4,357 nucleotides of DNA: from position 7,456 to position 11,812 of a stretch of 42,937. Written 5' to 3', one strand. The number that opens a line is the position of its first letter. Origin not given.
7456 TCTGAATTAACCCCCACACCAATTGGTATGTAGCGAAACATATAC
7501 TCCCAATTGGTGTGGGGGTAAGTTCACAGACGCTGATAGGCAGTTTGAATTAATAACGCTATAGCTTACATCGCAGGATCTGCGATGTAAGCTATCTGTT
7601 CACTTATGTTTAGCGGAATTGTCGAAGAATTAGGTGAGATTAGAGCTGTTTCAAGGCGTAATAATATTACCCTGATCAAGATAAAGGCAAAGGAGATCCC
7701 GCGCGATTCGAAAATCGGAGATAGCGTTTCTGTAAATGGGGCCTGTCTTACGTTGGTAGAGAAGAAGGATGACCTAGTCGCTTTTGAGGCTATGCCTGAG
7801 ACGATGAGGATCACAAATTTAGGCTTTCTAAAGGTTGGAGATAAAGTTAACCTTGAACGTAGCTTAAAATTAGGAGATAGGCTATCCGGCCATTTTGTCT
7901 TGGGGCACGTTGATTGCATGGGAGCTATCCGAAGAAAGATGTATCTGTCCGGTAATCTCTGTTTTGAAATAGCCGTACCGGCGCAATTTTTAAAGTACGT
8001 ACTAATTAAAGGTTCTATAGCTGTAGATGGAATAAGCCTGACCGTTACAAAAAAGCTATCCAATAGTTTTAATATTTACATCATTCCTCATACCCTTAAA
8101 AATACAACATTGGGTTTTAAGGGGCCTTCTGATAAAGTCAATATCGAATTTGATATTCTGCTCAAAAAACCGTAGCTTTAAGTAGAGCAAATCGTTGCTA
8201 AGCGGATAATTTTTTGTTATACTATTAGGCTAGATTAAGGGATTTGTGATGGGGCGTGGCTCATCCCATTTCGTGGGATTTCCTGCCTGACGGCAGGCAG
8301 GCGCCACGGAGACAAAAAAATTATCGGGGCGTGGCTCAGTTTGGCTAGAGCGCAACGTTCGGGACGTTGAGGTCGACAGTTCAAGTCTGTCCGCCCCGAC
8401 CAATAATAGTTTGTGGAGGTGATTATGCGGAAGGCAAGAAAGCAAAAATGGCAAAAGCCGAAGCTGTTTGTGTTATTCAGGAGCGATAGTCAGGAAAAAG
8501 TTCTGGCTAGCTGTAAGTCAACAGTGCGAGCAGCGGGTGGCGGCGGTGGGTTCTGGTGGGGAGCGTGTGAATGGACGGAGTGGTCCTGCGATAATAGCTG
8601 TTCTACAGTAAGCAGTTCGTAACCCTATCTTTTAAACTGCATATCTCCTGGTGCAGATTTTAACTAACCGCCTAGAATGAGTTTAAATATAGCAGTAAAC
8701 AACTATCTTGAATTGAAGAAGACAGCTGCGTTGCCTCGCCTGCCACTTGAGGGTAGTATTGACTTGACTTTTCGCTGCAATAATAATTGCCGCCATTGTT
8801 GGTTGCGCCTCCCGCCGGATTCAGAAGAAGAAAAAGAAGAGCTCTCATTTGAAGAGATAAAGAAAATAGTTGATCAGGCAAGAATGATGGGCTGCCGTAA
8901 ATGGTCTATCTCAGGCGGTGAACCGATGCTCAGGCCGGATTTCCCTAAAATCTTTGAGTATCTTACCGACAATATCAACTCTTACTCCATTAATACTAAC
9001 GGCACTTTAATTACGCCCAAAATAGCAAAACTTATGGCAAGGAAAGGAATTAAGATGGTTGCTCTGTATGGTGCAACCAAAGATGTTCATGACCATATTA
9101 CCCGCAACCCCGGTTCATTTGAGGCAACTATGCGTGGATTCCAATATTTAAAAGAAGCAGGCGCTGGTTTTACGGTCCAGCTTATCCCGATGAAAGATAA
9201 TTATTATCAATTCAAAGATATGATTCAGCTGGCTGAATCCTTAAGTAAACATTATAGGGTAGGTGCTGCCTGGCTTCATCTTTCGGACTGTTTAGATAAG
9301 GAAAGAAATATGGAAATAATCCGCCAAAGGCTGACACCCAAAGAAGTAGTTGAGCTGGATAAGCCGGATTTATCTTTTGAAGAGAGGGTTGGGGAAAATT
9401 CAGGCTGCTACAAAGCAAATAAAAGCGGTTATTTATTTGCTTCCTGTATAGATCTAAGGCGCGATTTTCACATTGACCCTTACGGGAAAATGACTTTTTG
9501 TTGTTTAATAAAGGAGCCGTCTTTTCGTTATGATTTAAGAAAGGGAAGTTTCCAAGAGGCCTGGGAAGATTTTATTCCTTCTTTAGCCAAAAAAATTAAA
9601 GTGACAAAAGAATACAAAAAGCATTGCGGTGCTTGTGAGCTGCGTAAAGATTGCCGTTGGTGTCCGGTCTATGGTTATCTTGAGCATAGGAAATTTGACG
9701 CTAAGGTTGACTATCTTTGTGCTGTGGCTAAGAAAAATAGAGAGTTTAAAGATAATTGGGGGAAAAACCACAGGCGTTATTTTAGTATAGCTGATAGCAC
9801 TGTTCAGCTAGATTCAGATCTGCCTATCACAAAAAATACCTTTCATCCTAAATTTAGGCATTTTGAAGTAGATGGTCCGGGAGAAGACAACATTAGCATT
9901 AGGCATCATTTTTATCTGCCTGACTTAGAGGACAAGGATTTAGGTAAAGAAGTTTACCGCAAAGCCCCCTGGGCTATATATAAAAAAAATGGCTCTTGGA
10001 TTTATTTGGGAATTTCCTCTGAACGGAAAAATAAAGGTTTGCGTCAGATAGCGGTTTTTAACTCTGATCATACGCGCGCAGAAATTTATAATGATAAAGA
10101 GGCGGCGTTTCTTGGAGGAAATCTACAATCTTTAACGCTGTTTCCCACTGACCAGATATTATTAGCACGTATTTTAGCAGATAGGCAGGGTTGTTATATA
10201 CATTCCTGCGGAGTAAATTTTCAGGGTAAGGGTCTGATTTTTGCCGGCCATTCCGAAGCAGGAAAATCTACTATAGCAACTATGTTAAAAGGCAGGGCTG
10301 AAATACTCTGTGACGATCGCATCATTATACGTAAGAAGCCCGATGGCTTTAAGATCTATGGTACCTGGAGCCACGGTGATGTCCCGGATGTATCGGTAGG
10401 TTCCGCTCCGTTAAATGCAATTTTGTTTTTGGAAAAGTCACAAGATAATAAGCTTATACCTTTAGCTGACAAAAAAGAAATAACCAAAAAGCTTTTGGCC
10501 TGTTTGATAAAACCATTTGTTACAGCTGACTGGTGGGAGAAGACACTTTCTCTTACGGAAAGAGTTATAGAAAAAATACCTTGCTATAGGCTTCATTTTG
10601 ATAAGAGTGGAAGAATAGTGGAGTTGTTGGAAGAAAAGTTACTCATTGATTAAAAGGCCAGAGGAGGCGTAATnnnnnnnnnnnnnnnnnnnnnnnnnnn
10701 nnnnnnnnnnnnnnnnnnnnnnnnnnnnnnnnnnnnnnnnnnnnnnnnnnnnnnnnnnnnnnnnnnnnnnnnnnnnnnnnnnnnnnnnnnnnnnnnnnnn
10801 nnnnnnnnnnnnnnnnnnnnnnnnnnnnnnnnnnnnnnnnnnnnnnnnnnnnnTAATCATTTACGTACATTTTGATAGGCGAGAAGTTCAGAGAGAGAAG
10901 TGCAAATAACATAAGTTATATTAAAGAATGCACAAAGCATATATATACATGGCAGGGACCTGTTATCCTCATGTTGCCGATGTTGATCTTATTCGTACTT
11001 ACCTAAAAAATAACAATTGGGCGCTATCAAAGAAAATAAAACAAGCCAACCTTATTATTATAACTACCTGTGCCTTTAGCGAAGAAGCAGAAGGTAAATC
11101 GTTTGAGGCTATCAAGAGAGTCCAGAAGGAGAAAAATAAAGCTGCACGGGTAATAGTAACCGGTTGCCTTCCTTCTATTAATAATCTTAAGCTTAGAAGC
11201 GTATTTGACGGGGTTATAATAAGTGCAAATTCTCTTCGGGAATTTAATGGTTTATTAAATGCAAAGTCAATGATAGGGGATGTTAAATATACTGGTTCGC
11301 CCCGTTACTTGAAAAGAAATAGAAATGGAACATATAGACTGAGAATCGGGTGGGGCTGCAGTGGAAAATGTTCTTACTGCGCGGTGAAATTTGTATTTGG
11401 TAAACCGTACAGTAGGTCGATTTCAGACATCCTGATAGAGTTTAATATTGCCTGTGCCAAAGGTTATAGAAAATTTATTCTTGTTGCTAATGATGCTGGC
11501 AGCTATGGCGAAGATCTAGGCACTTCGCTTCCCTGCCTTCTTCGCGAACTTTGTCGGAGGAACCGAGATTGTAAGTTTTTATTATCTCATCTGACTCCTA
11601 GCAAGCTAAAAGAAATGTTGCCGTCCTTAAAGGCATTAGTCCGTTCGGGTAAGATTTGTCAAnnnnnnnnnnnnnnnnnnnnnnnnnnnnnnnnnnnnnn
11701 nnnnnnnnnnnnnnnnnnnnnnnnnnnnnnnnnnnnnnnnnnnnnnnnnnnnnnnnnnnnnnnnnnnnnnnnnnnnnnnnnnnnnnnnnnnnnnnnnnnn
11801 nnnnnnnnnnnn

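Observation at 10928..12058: TRAM-less methylthiotransferase homologue embedded in a peptide-modification cluster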

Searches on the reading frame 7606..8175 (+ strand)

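Call 4: search_protein_families(library=pfam, proteins=[window:7606-8175:+], max_evalue=0.01)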
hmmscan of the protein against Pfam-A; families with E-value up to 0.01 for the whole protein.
window:7606-8175:+ (189 aa): 1 family
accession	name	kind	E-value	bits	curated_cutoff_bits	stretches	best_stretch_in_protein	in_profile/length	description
PF00677.23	Lum_binding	-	5.9e-46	154.8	27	2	100-183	2-86/86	Lumazine binding domain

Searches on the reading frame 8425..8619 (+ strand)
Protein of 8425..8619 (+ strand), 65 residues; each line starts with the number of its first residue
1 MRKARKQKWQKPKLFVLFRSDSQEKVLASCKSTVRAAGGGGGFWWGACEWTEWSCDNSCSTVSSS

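Call 47: search_protein_families(library=ncbifam, proteins=[window:8425-8619:+], max_evalue=1)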
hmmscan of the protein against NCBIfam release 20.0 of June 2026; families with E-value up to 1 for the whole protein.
seq(65 aa): 0 families

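Call 55: find_homologous_proteins(query=A3, max_evalue=0.01)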
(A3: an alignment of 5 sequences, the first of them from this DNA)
Query A3 (5 sequences) (65 aa, profile of the alignment): 17 proteins with E <= 0.01 among 76 candidates.
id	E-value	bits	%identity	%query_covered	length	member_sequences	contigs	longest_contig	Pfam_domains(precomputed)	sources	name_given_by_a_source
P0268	2.9e-25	106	100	100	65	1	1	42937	-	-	-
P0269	2.2e-24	103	46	58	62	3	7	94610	-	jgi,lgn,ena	-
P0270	1.5e-20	91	38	54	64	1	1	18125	-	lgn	-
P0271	3.6e-20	90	38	65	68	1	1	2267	-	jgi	jgi:hypothetical protein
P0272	5.7e-14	70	68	82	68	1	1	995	-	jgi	-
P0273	1.7e-12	65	39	91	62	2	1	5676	-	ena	-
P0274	3.6e-12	64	58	40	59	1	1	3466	-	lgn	-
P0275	2.0e-11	62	46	77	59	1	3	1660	-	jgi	jgi:hypothetical protein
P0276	7.3e-11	60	35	92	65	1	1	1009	-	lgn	-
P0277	1.4e-10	59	59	42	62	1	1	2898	-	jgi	jgi:hypothetical protein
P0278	4.4e-10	57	40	85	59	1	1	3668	-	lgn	-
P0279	9.7e-10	56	59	42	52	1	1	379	-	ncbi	-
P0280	1.1e-9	56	36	66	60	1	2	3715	-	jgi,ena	-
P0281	1.2e-8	53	44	55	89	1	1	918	-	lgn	-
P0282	1.5e-8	52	30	98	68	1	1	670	-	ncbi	-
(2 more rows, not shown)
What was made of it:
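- (3) The precursor family is very rare: 17 clusters among 5.8 billion proteins (call 55).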

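Call 58: find_encoding_contigs(protein=P0273, flank=6000, max_places=2)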
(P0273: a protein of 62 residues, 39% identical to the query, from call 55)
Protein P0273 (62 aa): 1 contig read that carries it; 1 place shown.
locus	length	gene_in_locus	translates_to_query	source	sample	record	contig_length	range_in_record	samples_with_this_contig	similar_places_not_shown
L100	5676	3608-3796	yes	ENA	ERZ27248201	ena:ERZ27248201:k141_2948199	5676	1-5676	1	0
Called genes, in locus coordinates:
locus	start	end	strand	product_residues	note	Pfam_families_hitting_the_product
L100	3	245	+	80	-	?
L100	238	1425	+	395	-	PF04055:Radical_SAM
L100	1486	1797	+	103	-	PF05402:PqqD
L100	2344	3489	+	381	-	PF04055:Radical_SAM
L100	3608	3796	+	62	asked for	-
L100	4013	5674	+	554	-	?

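Call 59: find_encoding_contigs(protein=P0280, flank=6000, max_places=2)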
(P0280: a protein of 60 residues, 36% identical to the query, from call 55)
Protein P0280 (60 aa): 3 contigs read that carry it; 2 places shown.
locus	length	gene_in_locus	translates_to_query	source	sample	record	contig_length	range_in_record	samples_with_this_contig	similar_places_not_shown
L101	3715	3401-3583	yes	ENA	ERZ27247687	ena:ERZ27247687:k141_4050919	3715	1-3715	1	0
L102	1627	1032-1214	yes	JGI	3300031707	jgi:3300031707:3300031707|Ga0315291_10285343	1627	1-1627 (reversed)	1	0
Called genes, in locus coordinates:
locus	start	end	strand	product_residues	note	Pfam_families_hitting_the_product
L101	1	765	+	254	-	?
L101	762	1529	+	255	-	PF01061:ABC2_membrane, PF12679:ABC2_membrane_2, PF12698:ABC2_membrane_3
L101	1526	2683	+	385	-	PF02417:Chromate_transp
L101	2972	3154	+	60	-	-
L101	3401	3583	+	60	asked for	-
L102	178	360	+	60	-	-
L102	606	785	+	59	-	-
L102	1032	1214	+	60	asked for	-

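Call 60: find_encoding_contigs(protein=P0278, flank=6000, max_places=2)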
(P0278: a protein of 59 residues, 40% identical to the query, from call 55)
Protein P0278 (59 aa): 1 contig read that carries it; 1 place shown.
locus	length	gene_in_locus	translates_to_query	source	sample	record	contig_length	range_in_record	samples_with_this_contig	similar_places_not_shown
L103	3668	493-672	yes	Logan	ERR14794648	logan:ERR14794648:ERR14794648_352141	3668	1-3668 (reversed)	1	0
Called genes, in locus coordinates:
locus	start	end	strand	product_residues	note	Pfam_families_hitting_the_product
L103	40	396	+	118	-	-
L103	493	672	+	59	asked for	-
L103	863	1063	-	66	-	-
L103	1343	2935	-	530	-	PF13428:TPR_14 (faint), PF13431:TPR_17 (faint), PF13414:TPR_11 (faint)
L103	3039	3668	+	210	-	?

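Call 62: search_protein_families(library=pfam, proteins=[L100:4013-5674:+], max_evalue=0.01)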
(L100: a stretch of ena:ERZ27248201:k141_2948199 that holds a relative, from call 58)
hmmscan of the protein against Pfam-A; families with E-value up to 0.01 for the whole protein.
L100:4013-5674:+ (554 aa): 11 families
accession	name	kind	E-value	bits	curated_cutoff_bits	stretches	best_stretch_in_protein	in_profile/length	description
PF00005.33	ABC_tran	-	1.2e-33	117.1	25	1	345-499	1-137/137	ABC transporter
PF02463.25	SMC_N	-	4.4e-07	30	40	1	356-540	25-210/220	RecF/RecN/SMC N terminal domain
PF13304.12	AAA_21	-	1.5e-05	25.7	27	1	358-378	2-22/304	AAA domain, putative AbiEii toxin, Type IV TA system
PF13191.12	AAA_16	-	0.0001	23.3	32.6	1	354-514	24-121/167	AAA ATPase domain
PF13555.12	AAA_29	-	0.00011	22.3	27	1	347-372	14-39/61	P-loop containing region of AAA domain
PF00664.28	ABC_membrane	-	0.00084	19.5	28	0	138-274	133-270/274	ABC transporter transmembrane region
PF07728.20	AAA_5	-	0.0009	19.7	22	0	358-382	2-26/139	AAA domain (dynein-related subfamily)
PF13175.12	AAA_15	-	0.0014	18.8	32.1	1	352-410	21-84/374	AAA ATPase domain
PF06414.18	Zeta_toxin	-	0.0034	17.3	22.3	0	357-395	18-56/199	Zeta toxin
PF19263.5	DUF5906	-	0.006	17.7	27.6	0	360-433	1-74/114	Family of unknown function (DUF5906)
PF13401.12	AAA_22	-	0.0075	17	27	0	356-384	6-33/130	AAA domain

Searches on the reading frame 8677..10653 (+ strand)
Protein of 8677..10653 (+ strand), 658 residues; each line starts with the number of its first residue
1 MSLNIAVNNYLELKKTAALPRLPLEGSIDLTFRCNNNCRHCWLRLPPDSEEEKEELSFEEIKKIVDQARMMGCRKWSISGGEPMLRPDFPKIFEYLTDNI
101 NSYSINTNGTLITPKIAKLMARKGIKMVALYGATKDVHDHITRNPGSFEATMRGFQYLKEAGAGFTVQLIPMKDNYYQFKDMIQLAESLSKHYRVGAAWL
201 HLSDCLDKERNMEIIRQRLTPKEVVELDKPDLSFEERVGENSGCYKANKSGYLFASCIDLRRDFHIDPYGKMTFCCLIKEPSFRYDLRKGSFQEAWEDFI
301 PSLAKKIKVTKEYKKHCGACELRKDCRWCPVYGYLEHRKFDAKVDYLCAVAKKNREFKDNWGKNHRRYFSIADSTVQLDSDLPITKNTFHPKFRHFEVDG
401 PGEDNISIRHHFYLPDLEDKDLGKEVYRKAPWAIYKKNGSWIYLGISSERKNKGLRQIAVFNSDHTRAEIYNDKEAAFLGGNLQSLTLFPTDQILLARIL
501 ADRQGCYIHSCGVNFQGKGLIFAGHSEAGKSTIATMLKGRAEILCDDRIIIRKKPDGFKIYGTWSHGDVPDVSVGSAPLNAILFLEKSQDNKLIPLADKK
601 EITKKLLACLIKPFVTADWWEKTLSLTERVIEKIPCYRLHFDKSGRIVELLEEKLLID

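Call 4: search_protein_families(library=pfam, proteins=[window:8677-10653:+], max_evalue=0.01)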
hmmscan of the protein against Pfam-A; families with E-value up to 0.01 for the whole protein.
window:8677-10653:+ (658 aa): 2 families
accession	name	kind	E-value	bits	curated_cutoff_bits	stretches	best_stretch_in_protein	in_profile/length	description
PF04055.27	Radical_SAM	-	2.9e-23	83.3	29.5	1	30-185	3-165/166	Radical SAM superfamily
PF07475.17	Hpr_kinase_C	-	0.0045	17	33.3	1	507-555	8-57/171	HPr Serine kinase C-terminal domain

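Call 5: search_protein_families(library=ncbifam, proteins=[window:8677-10653:+], max_evalue=0.01)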
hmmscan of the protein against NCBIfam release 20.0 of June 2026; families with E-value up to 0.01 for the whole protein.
window:8677-10653:+ (658 aa): 72 families (the best 25 are shown)
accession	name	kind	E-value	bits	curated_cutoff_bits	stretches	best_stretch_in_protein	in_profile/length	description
TIGR04545.1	rSAM_ahbD_hemeb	equivalog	4.6e-34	118.4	500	1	29-190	5-166/339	heme b synthase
TIGR04055.1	rSAM_NirJ2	equivalog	3.5e-28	99.1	500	1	29-343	5-318/326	putative heme d1 biosynthesis radical SAM protein NirJ2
TIGR04251.1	SCM_rSAM_ScmF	equivalog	4.2e-27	95.4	400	1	30-190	10-173/353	SynChlorMet cassette radical SAM/SPASM protein ScmF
TIGR03962.1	mycofact_rSAM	equivalog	9.7e-27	94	265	1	28-327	16-310/339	mycofactocin radical SAM maturase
TIGR04051.1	rSAM_NirJ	equivalog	2e-22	79.6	515.45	1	29-188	7-165/354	heme d1 biosynthesis radical SAM protein NirJ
TIGR04546.1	rSAM_ahbC_deAc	equivalog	1.1e-21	77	650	1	29-188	44-202/390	12,18-didecarboxysiroheme deacetylase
TIGR04054.1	rSAM_NirJ1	equivalog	1.7e-21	76.3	650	1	30-188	42-199/387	putative heme d1 biosynthesis radical SAM protein NirJ1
TIGR02668.1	moaA_archaeal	equivalog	4.6e-20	71.8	325.25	1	28-188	14-175/303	GTP 3',8-cyclase MoaA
TIGR03977.1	rSAM_pair_HxsC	equivalog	8e-20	70.9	267.9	1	29-186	30-190/292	His-Xaa-Ser system radical SAM maturase HxsC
TIGR04053.2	TIGR04053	equivalog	1.5e-19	70.5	395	1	30-189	14-176/366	TIGR04053 family radical SAM/SPASM domain-containing protein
NF001199.0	PRK00164.2-1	equivalog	5.2e-19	68.5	231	1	28-186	16-175/308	GTP 3',8-cyclase MoaA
NF050035.1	rSAM_WgK_link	exception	2.2e-18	66.4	650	1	27-193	12-178/367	radical SAM/SPASM peptide maturase WgkB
TIGR02666.1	moaA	equivalog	2.6e-18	66.1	284.05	1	28-192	14-186/336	GTP 3',8-cyclase MoaA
TIGR04347.1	pseudo_SAM_Halo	equivalog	1.1e-17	64.4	525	1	30-184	44-197/390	TIGR04347 family pseudo-SAM/SPASM protein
TIGR02109.1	PQQ_syn_pqqE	equivalog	2.1e-17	63.1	381.35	1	22-190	5-173/358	pyrroloquinoline quinone biosynthesis protein PqqE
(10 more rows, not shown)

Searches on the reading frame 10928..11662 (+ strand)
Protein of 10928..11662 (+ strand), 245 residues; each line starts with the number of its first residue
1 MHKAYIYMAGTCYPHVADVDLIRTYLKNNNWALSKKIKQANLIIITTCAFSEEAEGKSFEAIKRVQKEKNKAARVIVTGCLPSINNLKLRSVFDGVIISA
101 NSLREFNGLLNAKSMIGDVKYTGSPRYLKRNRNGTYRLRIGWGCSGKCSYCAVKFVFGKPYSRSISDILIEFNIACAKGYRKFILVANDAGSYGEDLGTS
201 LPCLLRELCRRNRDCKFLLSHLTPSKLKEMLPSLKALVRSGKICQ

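Call 34: find_related_loci(query=A2, collection=metagenome_contigs, flank=8000)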
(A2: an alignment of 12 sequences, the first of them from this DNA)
Query A2 (245 aa) in metagenome_contigs; peptide patterns used: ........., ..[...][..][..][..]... (x = any residue, [..] = any of these).
43 stretches matched a pattern; 9 encode a relative of the query (tblastn E <= 1e-3); 9 distinct loci.
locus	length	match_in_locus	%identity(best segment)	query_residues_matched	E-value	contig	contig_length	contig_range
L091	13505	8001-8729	50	1-243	5e-84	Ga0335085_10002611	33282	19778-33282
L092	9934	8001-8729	49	1-243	3e-83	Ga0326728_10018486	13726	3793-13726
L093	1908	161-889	49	1-243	3e-85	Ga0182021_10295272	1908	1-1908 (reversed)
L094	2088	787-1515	48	1-243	1e-83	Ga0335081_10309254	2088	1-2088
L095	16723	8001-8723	52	6-243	2e-79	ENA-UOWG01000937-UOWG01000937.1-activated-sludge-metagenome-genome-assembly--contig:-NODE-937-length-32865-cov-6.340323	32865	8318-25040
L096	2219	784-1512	46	1-243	7e-81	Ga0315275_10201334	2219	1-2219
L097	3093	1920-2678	45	1-243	9e-76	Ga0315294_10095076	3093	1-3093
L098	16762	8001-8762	43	1-243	2e-65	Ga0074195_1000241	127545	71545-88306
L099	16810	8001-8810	28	1-243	1e-25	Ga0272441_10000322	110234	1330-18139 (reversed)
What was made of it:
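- Tried and rejected: A metagenome scan with an N-terminal sub-alignment was specific but found only 9 loci, several of them duplicates of loci already held (call 34).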
